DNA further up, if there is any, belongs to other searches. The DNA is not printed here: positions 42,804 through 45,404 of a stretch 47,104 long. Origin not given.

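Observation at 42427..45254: ATP-grasp ligase fused to a Cys-motif FMN barrel whose catalytic His is replaced, paired with a hotdog thioesterase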

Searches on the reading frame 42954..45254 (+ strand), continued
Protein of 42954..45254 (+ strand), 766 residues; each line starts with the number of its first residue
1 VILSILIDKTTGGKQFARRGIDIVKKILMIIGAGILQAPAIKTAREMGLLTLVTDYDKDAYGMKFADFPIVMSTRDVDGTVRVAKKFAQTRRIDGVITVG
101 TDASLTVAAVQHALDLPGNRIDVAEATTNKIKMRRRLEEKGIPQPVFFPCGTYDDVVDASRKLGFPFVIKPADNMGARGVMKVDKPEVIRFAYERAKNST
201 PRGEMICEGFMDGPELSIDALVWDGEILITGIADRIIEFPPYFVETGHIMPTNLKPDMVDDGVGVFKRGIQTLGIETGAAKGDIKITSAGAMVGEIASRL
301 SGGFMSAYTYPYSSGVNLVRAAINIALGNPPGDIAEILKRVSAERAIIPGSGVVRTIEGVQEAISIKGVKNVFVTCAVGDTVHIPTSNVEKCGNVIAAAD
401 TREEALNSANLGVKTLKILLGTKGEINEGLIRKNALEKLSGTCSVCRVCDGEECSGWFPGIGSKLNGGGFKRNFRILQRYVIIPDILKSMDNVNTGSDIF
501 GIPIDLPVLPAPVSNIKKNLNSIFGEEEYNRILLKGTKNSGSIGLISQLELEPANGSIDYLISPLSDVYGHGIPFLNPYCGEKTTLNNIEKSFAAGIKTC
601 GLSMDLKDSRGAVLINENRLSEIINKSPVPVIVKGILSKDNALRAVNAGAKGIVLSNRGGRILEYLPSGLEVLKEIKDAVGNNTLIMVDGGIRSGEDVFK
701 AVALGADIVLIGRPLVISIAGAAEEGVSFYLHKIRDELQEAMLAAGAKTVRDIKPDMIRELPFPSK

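Call 47: search_protein_families(library=pfam, proteins=[L080:5417-6475:+, L080:7898-8842:+, L080:8839-9957:+, L080:12313-13410:+, L080:13419-14516:+, L080:14513-15907:+, L080:16176-16772:+, L080:17142-18137:+, L080:3435-4382:+, L080:18170-18769:+], max_evalue=0.001)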
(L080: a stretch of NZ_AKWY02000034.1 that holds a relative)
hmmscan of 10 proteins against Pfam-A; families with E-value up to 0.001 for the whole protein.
L080:5417-6475:+ (352 aa): 4 families
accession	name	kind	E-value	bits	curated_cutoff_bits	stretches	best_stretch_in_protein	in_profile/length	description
PF00990.26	GGDEF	-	1.5e-44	152.1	23.8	1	186-345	1-161/161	Diguanylate cyclase, GGDEF domain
PF13185.12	GAF_2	-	2.4e-08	34.7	28.6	1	40-178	7-136/136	GAF domain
PF13492.12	GAF_3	-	4.9e-06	27.4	27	1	122-179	74-129/129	GAF domain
PF01590.32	GAF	-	0.00044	21.2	22.4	1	42-177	7-133/133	GAF domain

L080:7898-8842:+ (314 aa): 1 family
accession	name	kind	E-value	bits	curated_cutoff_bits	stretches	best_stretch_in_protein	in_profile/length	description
PF13650.11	Asp_protease_2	-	6.1e-05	24.1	24.3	0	64-94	6-36/90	Aspartyl protease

L080:8839-9957:+ (372 aa): 5 families
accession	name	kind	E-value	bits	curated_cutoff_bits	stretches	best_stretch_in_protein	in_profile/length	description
PF03054.22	tRNA_Me_trans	-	8.9e-76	254.5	20.6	1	5-204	2-201/202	tRNA methyl transferase HUP domain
PF20258.4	tRNA_Me_trans_C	-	4.5e-14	53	20.6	1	291-357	12-77/77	Aminomethyltransferase beta-barrel domain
PF20259.3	tRNA_Me_trans_M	-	5.2e-12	45.6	27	1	210-265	2-58/66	tRNA methyl transferase PRC-barrel domain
PF06508.19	QueC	-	0.00012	22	22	1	5-192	1-178/210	Queuosine biosynthesis protein QueC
PF02568.20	ThiI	-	0.00049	20.2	20.5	0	2-45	2-45/197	Thiamine biosynthesis protein (ThiI)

L080:12313-13410:+ (365 aa): 1 family
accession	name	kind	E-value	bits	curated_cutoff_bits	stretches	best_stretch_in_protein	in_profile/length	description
PF07238.19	PilZ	-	5e-08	33.6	22.5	1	273-359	19-101/102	PilZ domain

L080:13419-14516:+ (365 aa): 2 families
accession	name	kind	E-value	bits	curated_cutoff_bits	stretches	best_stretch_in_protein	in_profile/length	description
PF00849.27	PseudoU_synth_2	-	4.8e-27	95.5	26.8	1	97-296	2-150/152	RNA pseudouridylate synthase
PF01479.30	S4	-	3.2e-05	24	22.8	1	27-72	2-48/48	S4 domain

L080:14513-15907:+ (464 aa): 1 family
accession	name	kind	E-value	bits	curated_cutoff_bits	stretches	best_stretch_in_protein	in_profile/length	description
PF03553.21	Na_H_antiporter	-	1.6e-50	172.5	23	1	160-459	1-303/303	Na+/H+ antiporter family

L080:16176-16772:+ (198 aa): 1 family
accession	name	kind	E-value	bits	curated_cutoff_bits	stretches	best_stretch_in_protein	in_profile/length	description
PF01551.29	Peptidase_M23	-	2.3e-18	66.6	28.7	1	77-164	2-87/96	Peptidase family M23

L080:17142-18137:+ (331 aa): 0 families

L080:3435-4382:+ (315 aa): 3 families
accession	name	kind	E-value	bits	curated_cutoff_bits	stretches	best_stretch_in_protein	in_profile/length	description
PF14748.11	P5CR_dimer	-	2.4e-37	127.8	25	1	204-313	1-105/105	Pyrroline-5-carboxylate reductase dimerisation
PF03807.23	F420_oxidored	-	5.4e-07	30.6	21.6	1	62-144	1-94/94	NADP oxidoreductase coenzyme F420-dependent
PF02826.25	2-Hacid_dh_C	-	2.8e-05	24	25.1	1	60-121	36-100/178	D-isomer specific 2-hydroxyacid dehydrogenase, NAD binding domain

L080:18170-18769:+ (199 aa): 0 families

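Call 48: search_protein_families(library=pfam, proteins=[L020:8101-9138:+, L020:9131-9991:+, L020:12250-14139:+, L020:6097-7383:+, L077:6885-7961:+, L077:7958-8836:+, L077:8869-9990:+, L077:12231-13271:+, L079:12234-13658:+, L079:13679-15139:+], max_evalue=0.001)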
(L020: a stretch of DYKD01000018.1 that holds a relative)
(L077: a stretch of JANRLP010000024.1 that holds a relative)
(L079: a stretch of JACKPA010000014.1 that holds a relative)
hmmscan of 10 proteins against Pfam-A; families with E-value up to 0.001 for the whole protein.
L020:8101-9138:+ (345 aa): 1 family
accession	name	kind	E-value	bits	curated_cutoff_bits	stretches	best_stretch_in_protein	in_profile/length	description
PF04230.19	PS_pyruv_trans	-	6.1e-13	49.8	25.3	1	169-266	169-274/280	Polysaccharide pyruvyl transferase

L020:9131-9991:+ (286 aa): 7 families
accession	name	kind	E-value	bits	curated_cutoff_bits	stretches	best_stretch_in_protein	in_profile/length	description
PF13489.12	Methyltransf_23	-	5.1e-21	75.5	27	1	82-235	11-163/164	Methyltransferase domain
PF08241.18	Methyltransf_11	-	1.3e-14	55.1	21.2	1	98-187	1-94/95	Methyltransferase domain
PF13649.12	Methyltransf_25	-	2.1e-14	54.4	27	1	97-184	1-97/97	Methyltransferase domain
PF13847.12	Methyltransf_31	-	5.8e-13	49.2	27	1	93-192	3-113/145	Methyltransferase domain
PF08242.18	Methyltransf_12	-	6.4e-13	49.7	30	1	98-186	1-98/98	Methyltransferase domain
PF02353.26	CMAS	-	4.2e-08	33.3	27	1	55-188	24-164/273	Mycolic acid cyclopropane synthetase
PF07021.18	MetW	-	6.2e-06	26.4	21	1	91-176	11-98/193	Methionine biosynthesis protein MetW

L020:12250-14139:+ (629 aa): 0 families

L020:6097-7383:+ (428 aa): 5 families
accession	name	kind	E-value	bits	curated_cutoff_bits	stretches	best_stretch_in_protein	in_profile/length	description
PF01170.24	UPF0020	-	1e-39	136.7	22.3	1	210-422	1-195/197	RMKL-like, methyltransferase domain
PF02926.22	THUMP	-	3.3e-19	69.5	20.6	1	115-200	2-83/84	THUMP domain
PF22020.1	RlmL_1st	-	1.7e-08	34.7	27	1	51-102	2-52/55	RlmL ferredoxin-like domain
PF13847.12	Methyltransf_31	-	4.5e-07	30.1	27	1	301-355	24-79/145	Methyltransferase domain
PF05175.20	MTS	-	0.00018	21.6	23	0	310-367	59-115/170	Methyltransferase small domain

L077:6885-7961:+ (358 aa): 3 families
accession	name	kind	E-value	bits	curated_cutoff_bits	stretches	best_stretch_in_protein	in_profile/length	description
PF00990.26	GGDEF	-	9.3e-47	159.2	23.8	1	191-350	1-161/161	Diguanylate cyclase, GGDEF domain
PF13492.12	GAF_3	-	9.5e-06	26.5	27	1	138-184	84-129/129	GAF domain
PF13185.12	GAF_2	-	6.8e-05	23.5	28.6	1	131-183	91-136/136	GAF domain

L077:7958-8836:+ (292 aa): 3 families
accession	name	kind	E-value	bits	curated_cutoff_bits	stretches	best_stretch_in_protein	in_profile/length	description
PF13650.11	Asp_protease_2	-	7.5e-11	43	24.3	1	177-271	2-89/90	Aspartyl protease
PF13975.11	gag-asp_proteas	-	5e-10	40.3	28.2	1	177-274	2-91/92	gag-polyprotein putative aspartyl protease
PF00077.25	RVP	-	4.8e-08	33.7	20.7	0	176-263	7-94/101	Retroviral aspartyl protease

L077:8869-9990:+ (373 aa): 5 families
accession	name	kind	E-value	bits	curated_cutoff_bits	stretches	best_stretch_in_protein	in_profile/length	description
PF03054.22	tRNA_Me_trans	-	1.4e-71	240.8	20.6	1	4-204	2-201/202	tRNA methyl transferase HUP domain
PF20258.4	tRNA_Me_trans_C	-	2.1e-15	57.2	20.6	1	281-356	4-77/77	Aminomethyltransferase beta-barrel domain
PF20259.3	tRNA_Me_trans_M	-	3.6e-12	46.1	27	1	210-265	2-58/66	tRNA methyl transferase PRC-barrel domain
PF06508.19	QueC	-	0.00069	19.6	22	0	4-189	1-176/210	Queuosine biosynthesis protein QueC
PF02568.20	ThiI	-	0.00079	19.5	20.5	0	2-41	3-42/197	Thiamine biosynthesis protein (ThiI)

L077:12231-13271:+ (346 aa): 1 family
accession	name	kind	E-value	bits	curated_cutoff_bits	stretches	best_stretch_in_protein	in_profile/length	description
PF07238.19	PilZ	-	3.5e-05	24.5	22.5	1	261-341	24-100/102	PilZ domain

L079:12234-13658:+ (474 aa): 1 family
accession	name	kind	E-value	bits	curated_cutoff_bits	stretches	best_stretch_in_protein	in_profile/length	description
PF07238.19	PilZ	-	6.3e-06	26.9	22.5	1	275-354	25-100/102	PilZ domain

L079:13679-15139:+ (486 aa): 1 family
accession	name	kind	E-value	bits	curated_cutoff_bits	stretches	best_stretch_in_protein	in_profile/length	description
PF03062.24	MBOAT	-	2.7e-30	106.3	27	1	161-380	80-319/337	MBOAT, membrane-bound O-acyltransferase family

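Call 54: search_protein_families(library=pfam, proteins=[L060:12236-13021:+, L074:8062-8853:+, L060:13284-14552:+, L060:14665-17379:+, L067:7923-9449:-, L052:7809-8729:-, L050:11143-11847:+, L057:3082-3891:-, L076:2433-3293:+], max_evalue=0.001)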
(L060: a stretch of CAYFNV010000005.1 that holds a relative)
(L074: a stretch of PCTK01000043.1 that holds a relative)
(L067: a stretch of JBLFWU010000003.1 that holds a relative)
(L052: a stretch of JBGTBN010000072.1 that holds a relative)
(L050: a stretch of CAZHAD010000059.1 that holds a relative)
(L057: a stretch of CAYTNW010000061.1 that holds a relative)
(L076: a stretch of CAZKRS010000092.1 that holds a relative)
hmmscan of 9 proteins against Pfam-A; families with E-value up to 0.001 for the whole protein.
L060:12236-13021:+ (261 aa): 1 family
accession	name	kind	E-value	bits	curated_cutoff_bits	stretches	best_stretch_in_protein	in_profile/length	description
PF03328.21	HpcH_HpaI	-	2.4e-07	30.7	25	1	46-168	49-170/221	HpcH/HpaI aldolase/citrate lyase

L074:8062-8853:+ (263 aa): 1 family
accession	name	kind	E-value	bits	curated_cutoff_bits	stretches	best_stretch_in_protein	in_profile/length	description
PF03328.21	HpcH_HpaI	-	3.7e-07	30.1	25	1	61-161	61-162/221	HpcH/HpaI aldolase/citrate lyase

L060:13284-14552:+ (422 aa): 3 families
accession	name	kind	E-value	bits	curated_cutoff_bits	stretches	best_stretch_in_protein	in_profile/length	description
PF16114.10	Citrate_bind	-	1.7e-15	57.5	26.8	1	240-403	4-176/177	ATP citrate lyase citrate-binding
PF08442.15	ATP-grasp_2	-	3.6e-11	43.5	29.5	1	53-197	50-200/202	ATP-grasp domain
PF24948.1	Citrate_synth_N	-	4e-07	30.1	83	1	98-202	107-209/232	ATP-citrate synthase ATP-grasp domain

L060:14665-17379:+ (904 aa): 2 families
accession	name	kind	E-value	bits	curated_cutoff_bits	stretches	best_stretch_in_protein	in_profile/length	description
PF13607.11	Succ_CoA_lig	-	1e-08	35.4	27.4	1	176-281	1-110/138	Succinyl-CoA ligase like flavodoxin domain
PF02629.25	CoA_binding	-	6.2e-06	27.3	22.3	1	24-112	2-87/97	CoA binding domain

L067:7923-9449:- (508 aa): 12 families
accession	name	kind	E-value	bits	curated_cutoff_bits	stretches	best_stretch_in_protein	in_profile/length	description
PF01078.27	Mg_chelatase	-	1.7e-94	315.5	20.3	1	193-397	1-206/207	Magnesium chelatase, subunit ChlI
PF13541.12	ChlI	-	2.6e-46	156.9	27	1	20-142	1-121/121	Subunit ChlI of Mg-chelatase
PF13335.12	Mg_chelatase_C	-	1.9e-34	118.5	26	1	404-500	1-94/94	Magnesium chelatase, subunit ChlI C-terminal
PF07728.20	AAA_5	-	5.9e-11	43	22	1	216-351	1-125/139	AAA domain (dynein-related subfamily)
PF00493.29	MCM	-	3e-09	36.8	23.3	1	290-362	114-184/224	MCM P-loop domain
PF00158.32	Sigma54_activat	-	8.2e-07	29.3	20.2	1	203-348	11-142/168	Sigma-54 interaction domain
PF05362.19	Lon_C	-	4.4e-05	23.6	21.1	1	18-157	43-184/205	Lon protease (S16) C-terminal proteolytic domain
PF05496.18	RuvB_N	-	8.1e-05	22.9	27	0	195-241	7-60/159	Holliday junction DNA helicase RuvB P-loop domain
PF13191.12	AAA_16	-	0.0001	23.3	32.6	1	203-239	12-49/167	AAA ATPase domain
PF14532.12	Sigma54_activ_2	-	0.00018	22.2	25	0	203-236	10-43/138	Sigma-54 interaction domain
PF12775.13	AAA_7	-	0.00059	19.8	25.8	0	207-238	26-57/181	P-loop containing dynein motor region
PF00004.35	AAA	-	0.00096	20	21.2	0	217-238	1-22/131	ATPase family associated with various cellular activities (AAA)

L052:7809-8729:- (306 aa): 0 families

L050:11143-11847:+ (234 aa): 0 families

L057:3082-3891:- (269 aa): 2 families
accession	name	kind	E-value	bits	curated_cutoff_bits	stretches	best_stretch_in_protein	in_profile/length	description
PF00378.25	ECH_1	-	4.7e-71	239.5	27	1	21-268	3-250/251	Enoyl-CoA hydratase/isomerase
PF16113.10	ECH_2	-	1.2e-36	127.3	27.2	1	24-256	1-236/335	Enoyl-CoA hydratase/isomerase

L076:2433-3293:+ (286 aa): 1 family
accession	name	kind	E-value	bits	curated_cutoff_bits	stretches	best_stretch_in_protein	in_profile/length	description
PF03328.21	HpcH_HpaI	-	5.8e-10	39.3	25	1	94-204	75-185/221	HpcH/HpaI aldolase/citrate lyase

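Call 66: find_related_loci(query=window:43023-45251:+, collection=metagenome_contigs, flank=7000)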
Query window:43023-45251:+ (743 aa) in metagenome_contigs; peptide patterns used: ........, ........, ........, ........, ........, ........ (x = any residue, [..] = any of these).
193 stretches matched a pattern; 127 encode a relative of the query (tblastn E <= 1e-3); the best 80 are kept; 80 distinct loci.
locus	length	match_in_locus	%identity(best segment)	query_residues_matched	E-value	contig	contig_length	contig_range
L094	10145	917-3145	99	1-743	0e+0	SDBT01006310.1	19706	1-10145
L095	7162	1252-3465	79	1-738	0e+0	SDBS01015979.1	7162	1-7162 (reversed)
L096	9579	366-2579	79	1-738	0e+0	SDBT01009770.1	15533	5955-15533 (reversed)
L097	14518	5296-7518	77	1-741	0e+0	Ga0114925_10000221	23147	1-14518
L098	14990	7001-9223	75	1-740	0e+0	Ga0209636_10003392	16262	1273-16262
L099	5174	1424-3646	72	1-742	0e+0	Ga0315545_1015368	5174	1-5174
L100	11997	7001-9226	72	1-741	0e+0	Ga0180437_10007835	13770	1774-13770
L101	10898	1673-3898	71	1-741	0e+0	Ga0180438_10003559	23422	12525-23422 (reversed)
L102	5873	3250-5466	73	1-738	0e+0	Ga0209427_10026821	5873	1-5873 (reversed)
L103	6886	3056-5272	72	1-738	0e+0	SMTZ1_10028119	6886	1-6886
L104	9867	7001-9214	70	2-739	0e+0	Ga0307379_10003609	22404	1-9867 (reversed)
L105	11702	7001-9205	70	1-739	0e+0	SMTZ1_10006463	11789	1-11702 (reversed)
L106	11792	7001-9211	71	1-737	0e+0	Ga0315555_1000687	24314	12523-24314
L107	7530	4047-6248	71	1-738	0e+0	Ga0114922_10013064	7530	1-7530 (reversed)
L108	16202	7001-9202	70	3-736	0e+0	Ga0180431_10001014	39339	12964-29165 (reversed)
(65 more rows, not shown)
